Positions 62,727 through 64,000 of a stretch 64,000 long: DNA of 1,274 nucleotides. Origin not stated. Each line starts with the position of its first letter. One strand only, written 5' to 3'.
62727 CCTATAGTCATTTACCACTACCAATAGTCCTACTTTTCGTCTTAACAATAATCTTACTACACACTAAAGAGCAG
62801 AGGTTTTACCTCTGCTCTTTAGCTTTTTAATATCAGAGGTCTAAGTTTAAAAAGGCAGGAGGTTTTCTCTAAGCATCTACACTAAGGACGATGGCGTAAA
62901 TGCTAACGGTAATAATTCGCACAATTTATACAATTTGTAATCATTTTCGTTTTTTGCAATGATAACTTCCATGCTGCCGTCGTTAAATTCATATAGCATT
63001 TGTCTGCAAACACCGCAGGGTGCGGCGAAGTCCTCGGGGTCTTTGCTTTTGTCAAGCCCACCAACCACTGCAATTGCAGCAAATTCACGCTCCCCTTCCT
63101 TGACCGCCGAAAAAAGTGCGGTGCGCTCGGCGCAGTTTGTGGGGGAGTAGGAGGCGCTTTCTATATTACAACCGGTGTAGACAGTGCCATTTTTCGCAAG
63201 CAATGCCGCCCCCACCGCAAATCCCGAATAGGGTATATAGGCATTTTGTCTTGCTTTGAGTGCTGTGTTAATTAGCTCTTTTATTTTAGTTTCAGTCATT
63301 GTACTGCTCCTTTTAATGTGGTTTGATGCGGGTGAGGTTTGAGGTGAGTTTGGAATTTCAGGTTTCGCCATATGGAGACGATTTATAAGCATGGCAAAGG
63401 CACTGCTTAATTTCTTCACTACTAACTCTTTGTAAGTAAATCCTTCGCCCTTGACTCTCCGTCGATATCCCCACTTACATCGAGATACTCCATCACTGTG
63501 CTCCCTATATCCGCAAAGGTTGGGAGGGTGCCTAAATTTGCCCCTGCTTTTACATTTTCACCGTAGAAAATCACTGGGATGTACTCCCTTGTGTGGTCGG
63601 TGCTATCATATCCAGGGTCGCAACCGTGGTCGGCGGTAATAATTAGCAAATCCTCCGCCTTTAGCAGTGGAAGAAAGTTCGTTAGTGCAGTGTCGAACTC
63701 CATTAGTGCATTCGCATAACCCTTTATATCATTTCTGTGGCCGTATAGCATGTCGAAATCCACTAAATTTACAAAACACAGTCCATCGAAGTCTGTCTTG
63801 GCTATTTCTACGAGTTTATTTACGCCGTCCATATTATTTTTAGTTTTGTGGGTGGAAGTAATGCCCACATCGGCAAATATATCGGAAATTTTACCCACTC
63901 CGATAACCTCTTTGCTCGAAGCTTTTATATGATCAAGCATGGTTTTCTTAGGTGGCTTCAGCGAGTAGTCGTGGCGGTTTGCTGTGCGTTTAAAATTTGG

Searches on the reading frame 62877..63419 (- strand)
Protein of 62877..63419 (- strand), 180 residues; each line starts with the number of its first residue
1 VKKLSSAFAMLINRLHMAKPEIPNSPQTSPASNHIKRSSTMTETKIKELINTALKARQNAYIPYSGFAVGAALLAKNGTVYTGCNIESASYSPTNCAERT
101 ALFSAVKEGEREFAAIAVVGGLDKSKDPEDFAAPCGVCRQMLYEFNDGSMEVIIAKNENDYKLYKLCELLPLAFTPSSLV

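Call 18: search_protein_families(library=pfam, proteins=[window:62877-63419:-])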
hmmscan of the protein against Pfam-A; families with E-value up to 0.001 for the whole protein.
window:62877-63419:- (180 aa): 2 families
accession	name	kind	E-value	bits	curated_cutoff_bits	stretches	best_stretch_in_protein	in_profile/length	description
PF00383.29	dCMP_cyt_deam_1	-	2.9e-19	69.3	25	1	45-148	3-96/102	Cytidine and deoxycytidylate deaminase zinc-binding region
PF08211.18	dCMP_cyt_deam_2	-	2.4e-12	47.6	25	1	34-117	27-111/130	Cytidine and deoxycytidylate deaminase zinc-binding region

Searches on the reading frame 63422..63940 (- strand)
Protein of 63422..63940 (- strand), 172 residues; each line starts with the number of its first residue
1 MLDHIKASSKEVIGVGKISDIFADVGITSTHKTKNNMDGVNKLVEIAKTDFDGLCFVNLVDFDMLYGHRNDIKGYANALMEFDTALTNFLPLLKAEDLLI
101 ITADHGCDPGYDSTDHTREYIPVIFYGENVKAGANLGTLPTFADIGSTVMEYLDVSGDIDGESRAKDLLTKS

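Call 18: search_protein_families(library=pfam, proteins=[window:63422-63940:-])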
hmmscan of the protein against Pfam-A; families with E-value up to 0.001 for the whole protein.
window:63422-63940:- (172 aa): 1 family
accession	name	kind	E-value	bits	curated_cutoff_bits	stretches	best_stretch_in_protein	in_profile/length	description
PF01676.23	Metalloenzyme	-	2.5e-34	119.4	24.3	1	21-155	115-250/252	Metalloenzyme superfamily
